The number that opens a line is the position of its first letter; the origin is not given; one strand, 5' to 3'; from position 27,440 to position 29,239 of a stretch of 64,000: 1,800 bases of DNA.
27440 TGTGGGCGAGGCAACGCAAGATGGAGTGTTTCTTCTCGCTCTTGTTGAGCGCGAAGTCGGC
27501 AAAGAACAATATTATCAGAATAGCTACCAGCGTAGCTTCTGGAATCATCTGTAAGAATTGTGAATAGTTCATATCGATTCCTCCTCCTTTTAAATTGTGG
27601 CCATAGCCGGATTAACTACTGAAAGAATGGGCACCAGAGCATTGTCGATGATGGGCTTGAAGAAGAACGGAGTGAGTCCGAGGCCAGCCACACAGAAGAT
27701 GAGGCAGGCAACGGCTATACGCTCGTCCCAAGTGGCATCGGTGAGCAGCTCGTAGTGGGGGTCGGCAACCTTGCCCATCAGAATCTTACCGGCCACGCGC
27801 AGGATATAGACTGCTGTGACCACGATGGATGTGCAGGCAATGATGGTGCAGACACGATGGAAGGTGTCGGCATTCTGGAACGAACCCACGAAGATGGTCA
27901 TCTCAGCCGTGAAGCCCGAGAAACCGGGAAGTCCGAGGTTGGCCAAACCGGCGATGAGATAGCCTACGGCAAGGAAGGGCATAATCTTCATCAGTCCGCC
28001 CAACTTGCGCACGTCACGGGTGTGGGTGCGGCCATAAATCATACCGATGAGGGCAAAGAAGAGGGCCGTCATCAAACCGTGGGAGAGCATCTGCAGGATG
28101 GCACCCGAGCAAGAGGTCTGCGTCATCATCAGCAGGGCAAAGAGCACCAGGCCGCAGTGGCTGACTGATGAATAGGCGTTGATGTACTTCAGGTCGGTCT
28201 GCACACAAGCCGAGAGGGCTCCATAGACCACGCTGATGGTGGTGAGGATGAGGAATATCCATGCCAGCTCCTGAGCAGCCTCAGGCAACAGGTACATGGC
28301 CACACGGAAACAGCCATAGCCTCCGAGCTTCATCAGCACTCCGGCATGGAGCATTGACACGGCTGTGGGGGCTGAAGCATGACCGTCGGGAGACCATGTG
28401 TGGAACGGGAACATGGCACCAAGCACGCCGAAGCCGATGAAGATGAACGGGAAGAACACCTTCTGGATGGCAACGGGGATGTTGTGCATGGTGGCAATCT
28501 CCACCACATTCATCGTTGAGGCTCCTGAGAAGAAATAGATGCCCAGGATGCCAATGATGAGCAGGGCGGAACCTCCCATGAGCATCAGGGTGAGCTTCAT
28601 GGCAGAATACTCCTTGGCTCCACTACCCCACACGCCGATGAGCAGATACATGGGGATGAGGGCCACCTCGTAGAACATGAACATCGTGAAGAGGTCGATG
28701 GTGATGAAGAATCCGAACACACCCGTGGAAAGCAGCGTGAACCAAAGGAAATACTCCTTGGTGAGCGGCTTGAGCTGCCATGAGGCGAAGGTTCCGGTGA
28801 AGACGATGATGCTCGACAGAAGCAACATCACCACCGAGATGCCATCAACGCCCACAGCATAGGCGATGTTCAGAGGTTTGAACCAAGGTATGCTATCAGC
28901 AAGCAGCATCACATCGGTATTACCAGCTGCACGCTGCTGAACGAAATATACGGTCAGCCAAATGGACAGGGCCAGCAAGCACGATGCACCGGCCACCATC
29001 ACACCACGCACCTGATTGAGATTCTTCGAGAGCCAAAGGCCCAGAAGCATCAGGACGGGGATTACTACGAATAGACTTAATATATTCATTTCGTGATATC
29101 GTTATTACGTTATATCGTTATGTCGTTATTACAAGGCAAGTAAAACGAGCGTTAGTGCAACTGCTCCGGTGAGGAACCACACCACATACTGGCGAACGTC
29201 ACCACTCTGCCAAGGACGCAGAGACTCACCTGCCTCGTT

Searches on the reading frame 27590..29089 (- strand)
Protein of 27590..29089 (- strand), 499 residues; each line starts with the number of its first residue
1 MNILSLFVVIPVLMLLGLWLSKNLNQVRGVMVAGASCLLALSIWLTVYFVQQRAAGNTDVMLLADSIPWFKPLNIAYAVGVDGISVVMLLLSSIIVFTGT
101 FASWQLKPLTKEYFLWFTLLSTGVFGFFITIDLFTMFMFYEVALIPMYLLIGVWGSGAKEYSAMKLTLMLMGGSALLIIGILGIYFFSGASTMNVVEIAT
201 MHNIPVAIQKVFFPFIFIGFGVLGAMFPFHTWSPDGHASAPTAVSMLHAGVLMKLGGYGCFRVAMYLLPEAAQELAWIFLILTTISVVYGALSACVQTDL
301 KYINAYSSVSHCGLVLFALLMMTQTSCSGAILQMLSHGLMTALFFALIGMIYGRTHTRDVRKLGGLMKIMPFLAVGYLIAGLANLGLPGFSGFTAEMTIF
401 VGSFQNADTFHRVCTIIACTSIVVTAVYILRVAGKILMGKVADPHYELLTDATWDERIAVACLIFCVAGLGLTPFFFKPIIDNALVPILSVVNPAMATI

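Call 6: search_protein_families(library=pfam, proteins=[window:27590-29089:-], max_evalue=0.01)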
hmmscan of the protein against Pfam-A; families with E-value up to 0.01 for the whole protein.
window:27590-29089:- (499 aa): 1 family
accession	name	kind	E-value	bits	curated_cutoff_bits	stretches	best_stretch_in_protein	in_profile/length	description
PF00361.26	Proton_antipo_M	-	2.4e-64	217.8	21.5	1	132-412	3-284/294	NADH:quinone oxidoreductase/Mrp antiporter, TM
